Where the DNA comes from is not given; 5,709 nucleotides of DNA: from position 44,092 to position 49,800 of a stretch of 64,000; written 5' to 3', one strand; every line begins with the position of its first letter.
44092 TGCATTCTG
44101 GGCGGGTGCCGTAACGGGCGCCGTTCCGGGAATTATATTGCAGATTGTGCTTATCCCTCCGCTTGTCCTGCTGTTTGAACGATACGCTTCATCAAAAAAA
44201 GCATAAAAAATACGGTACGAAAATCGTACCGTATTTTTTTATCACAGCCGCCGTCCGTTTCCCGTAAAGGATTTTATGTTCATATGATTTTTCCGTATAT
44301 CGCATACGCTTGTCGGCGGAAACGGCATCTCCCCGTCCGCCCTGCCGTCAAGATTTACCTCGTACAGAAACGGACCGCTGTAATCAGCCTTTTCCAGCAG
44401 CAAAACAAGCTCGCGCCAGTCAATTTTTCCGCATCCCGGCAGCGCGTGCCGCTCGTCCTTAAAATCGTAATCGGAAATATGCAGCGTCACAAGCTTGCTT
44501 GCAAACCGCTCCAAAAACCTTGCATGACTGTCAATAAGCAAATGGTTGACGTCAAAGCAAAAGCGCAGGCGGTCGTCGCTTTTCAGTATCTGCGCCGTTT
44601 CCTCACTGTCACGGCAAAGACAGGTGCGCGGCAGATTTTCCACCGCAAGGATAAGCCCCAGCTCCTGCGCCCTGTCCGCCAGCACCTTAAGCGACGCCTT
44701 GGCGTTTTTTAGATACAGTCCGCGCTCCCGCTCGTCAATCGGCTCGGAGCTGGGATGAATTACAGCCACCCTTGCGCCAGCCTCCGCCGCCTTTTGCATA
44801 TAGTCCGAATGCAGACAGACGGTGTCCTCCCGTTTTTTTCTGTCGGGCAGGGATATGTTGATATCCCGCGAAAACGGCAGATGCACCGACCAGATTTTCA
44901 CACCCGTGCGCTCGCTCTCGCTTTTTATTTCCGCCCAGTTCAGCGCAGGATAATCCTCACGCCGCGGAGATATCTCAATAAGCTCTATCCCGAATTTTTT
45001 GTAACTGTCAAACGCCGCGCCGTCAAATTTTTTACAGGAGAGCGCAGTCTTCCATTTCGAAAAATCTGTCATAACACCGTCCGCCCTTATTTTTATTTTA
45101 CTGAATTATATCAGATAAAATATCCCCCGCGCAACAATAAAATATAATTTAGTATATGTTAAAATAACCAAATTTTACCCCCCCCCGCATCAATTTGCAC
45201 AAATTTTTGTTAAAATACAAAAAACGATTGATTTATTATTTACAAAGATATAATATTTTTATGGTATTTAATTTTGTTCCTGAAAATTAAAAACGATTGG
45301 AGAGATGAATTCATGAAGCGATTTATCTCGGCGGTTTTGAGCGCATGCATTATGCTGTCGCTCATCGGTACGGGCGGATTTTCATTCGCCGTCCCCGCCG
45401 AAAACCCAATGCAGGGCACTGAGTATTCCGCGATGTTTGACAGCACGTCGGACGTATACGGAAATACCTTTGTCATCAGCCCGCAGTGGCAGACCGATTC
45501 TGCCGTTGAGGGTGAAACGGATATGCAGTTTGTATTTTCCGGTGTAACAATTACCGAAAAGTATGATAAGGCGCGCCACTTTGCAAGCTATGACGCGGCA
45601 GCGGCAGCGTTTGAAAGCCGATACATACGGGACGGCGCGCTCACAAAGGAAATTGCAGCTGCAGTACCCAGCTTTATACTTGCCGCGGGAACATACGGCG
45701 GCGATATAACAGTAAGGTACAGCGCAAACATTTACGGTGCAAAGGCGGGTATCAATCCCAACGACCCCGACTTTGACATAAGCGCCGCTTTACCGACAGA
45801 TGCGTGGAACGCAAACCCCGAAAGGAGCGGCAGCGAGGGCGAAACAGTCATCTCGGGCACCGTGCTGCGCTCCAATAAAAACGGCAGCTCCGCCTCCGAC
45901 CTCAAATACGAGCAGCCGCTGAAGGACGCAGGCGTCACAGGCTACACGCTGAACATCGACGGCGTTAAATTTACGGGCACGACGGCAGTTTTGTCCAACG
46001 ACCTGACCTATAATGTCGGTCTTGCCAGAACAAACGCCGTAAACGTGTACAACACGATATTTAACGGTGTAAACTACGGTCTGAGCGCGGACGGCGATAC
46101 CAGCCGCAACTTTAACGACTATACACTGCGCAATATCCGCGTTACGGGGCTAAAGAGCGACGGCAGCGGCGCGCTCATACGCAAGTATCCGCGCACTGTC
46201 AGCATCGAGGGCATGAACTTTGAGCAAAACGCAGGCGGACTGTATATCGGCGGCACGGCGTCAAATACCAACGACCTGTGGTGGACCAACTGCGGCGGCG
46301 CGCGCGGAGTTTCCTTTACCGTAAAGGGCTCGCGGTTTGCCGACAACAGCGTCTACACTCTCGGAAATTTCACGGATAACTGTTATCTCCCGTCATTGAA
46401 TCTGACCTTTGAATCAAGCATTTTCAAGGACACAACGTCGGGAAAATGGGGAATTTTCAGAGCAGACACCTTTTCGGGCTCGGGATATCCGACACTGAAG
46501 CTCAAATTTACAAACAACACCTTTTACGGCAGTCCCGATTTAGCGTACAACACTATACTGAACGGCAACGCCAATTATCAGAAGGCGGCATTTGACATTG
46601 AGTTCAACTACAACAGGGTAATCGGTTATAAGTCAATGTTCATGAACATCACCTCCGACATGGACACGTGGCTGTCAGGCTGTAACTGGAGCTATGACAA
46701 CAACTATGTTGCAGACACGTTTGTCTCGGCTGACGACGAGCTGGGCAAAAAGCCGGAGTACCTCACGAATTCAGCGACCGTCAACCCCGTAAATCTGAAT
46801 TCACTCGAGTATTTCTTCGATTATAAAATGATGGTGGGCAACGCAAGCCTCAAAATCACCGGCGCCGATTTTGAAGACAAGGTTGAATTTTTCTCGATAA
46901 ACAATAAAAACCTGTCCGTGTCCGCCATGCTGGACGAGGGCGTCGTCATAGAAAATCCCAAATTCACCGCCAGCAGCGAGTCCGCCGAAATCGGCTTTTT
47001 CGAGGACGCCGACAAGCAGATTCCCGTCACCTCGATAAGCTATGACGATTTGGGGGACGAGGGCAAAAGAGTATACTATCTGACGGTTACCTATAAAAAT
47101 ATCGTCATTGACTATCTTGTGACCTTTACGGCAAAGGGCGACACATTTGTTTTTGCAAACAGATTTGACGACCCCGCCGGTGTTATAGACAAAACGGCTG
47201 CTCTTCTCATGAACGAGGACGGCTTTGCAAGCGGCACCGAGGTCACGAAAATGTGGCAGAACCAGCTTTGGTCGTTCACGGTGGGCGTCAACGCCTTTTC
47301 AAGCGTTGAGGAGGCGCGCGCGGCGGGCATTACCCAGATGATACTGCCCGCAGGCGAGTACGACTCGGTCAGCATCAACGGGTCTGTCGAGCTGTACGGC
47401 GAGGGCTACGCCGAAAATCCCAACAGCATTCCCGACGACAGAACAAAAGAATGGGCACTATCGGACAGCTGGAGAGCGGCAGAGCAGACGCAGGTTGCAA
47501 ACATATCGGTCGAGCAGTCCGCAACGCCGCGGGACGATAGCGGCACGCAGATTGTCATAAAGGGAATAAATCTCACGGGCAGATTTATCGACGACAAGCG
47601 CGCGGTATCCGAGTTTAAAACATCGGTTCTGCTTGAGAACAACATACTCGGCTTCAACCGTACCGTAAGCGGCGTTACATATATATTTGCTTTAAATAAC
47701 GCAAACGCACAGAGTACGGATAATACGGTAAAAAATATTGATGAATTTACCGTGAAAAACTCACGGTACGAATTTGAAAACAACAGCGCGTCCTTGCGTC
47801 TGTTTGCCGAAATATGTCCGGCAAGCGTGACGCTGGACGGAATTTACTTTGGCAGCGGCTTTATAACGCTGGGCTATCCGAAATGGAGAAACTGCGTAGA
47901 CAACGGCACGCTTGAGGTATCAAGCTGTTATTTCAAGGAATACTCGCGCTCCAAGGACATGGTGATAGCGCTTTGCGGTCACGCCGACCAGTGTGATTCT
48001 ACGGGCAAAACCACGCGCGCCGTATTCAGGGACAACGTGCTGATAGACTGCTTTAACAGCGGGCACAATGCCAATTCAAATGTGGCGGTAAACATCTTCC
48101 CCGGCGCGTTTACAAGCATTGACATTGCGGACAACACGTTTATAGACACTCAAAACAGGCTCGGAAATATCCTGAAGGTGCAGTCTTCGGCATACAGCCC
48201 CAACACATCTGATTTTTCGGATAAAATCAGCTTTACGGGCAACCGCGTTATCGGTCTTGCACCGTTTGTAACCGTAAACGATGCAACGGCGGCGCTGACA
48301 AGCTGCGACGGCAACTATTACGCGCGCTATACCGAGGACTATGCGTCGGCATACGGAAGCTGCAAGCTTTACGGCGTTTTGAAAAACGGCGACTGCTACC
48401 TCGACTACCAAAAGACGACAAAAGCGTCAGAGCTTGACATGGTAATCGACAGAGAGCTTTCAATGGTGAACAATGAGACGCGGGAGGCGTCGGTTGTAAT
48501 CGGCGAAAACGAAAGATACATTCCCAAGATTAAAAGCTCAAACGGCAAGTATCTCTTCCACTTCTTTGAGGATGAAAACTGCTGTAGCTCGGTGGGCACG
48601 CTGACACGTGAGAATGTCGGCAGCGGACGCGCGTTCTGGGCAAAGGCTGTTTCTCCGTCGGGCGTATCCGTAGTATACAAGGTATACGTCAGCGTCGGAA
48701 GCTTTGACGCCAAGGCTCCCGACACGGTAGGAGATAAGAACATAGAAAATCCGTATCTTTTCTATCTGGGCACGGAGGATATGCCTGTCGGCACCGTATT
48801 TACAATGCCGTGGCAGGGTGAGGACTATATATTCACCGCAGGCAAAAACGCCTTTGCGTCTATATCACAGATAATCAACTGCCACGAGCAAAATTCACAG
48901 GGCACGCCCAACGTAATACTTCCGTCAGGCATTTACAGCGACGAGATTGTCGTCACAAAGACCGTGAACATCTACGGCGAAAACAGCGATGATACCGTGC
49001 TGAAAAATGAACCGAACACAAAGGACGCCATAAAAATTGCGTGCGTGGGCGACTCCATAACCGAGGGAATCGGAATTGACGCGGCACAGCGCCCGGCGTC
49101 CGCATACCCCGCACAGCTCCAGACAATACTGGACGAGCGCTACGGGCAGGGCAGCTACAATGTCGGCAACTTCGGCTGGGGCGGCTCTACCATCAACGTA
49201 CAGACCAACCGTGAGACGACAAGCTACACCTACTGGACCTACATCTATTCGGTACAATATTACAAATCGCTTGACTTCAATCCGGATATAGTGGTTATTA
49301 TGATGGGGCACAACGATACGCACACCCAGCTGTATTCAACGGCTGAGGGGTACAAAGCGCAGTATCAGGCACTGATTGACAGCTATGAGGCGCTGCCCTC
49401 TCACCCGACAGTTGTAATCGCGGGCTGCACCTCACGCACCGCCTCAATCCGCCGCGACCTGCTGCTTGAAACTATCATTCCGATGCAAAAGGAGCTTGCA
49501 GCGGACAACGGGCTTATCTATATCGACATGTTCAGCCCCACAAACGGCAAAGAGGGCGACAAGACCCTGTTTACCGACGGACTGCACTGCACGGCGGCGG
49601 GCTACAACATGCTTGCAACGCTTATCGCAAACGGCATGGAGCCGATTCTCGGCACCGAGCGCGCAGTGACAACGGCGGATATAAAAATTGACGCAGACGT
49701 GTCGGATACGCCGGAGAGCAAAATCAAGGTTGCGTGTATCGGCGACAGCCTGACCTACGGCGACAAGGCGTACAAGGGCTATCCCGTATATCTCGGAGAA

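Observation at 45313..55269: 3,318-aa secreted mosaic protein combining three SGNH esterase domains with four beta-helix-like modules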

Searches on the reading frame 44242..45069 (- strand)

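Call 11: search_protein_families(library=pfam, proteins=[window:44242-45069:-], max_evalue=0.001)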
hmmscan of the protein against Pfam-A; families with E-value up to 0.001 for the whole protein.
window:44242-45069:- (275 aa): 1 family
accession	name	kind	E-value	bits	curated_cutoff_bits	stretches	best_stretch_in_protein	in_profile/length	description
PF01261.30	AP_endonuc_2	-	1.3e-32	113.9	31.1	1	22-241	3-232/249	Xylose isomerase-like TIM barrel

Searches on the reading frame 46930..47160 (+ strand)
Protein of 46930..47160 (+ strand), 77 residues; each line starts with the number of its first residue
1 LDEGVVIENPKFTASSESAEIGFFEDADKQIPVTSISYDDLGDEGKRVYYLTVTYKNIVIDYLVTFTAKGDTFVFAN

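Call 55: search_protein_families(library=pfam, proteins=[window:46930-47160:+], max_evalue=10)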
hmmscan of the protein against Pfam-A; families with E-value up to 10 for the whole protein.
window:46930-47160:+ (77 aa): 1 family
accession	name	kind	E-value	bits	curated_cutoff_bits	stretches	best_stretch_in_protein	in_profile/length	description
PF24966.2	Ig_TR130_2nd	-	0.14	13.3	23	1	16-72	28-80/95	TR130 second Ig-like domain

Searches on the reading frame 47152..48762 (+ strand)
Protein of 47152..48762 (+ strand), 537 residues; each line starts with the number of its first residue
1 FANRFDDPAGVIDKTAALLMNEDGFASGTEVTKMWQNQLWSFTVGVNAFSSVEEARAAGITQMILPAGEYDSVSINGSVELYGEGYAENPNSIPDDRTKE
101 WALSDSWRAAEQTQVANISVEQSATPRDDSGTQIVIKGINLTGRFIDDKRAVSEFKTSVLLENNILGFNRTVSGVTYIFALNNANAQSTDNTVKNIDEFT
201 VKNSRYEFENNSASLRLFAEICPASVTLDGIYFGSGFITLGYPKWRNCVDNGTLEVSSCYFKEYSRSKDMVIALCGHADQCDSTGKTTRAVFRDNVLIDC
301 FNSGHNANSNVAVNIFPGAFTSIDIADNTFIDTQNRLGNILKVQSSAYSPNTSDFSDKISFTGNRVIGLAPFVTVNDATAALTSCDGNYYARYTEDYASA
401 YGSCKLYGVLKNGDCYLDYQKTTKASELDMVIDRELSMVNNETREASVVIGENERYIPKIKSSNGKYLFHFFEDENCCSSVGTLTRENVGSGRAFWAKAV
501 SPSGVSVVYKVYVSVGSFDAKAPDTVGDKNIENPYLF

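Call 13: find_homologous_proteins(query=window:47152-48762:+, max_evalue=0.00001)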
Query window:47152-48762:+ (537 aa): 1 proteins with E <= 0.00001 among 8000 candidates.
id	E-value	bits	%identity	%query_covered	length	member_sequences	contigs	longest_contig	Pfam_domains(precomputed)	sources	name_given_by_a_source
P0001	1.8e-164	566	86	53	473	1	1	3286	-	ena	-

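Call 16: find_encoding_contigs(protein=P0001, flank=5000)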
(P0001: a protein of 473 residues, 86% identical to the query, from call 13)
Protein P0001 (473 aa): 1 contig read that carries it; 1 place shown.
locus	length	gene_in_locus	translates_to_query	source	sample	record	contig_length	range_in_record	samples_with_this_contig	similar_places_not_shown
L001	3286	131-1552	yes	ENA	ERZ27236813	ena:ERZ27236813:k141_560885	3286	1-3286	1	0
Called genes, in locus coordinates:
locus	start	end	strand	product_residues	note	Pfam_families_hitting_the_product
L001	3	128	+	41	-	?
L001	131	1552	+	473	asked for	-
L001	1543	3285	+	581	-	?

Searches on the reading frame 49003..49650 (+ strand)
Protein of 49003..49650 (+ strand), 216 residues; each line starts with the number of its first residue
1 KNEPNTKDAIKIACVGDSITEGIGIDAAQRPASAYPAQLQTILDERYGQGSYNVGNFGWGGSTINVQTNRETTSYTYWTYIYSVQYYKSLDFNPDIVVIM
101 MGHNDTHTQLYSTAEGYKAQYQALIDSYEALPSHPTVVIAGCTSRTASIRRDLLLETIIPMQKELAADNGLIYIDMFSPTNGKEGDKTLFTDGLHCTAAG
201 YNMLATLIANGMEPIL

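Call 35: search_solved_structures(query=window:49018-49650:+, max_evalue=1)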
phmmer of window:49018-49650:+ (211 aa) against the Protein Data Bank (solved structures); distinct sequences matched with E-value up to 1: 9.
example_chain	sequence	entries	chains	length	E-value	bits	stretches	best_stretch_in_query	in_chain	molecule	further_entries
1yzf_A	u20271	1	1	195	0.00021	24.7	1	88-205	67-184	lipase/acylhydrolase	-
2vpt_A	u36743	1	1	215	0.0089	19.3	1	4-202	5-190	LIPOLYTIC ENZYME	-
4rw0_A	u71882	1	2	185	0.068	16.4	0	3-49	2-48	Lipolytic protein G-D-S-L family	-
4s1p_A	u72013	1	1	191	0.11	15.8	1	155-207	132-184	Uncharacterized protein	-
3p94_A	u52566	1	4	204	0.14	15.4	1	157-205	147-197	GDSL-like Lipase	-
8zbc_A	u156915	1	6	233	0.14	15.4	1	7-110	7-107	SGNH/GDSL hydrolase family protein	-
4iyj_A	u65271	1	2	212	0.68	13.2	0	158-210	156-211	GDSL-like protein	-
7c23_A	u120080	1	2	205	0.78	13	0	3-60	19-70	Carboxylesterase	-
7c29_A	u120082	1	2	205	0.86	12.8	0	3-60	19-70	Carboxylesterase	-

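Call 72: search_protein_families(library=ncbifam, proteins=[window:49003-49650:+], max_evalue=0.01)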
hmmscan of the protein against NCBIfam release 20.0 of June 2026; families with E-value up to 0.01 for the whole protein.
window:49003-49650:+ (216 aa): 1 family
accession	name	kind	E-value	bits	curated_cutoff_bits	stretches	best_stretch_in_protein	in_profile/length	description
NF042968.1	AcxylEst_AxeA1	equivalog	1.5e-32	112.5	700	1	5-208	270-459/459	acetylxylan esterase AxeA1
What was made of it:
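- The closest named relative of the SGNH domains is an acetylxylan esterase (call 72).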
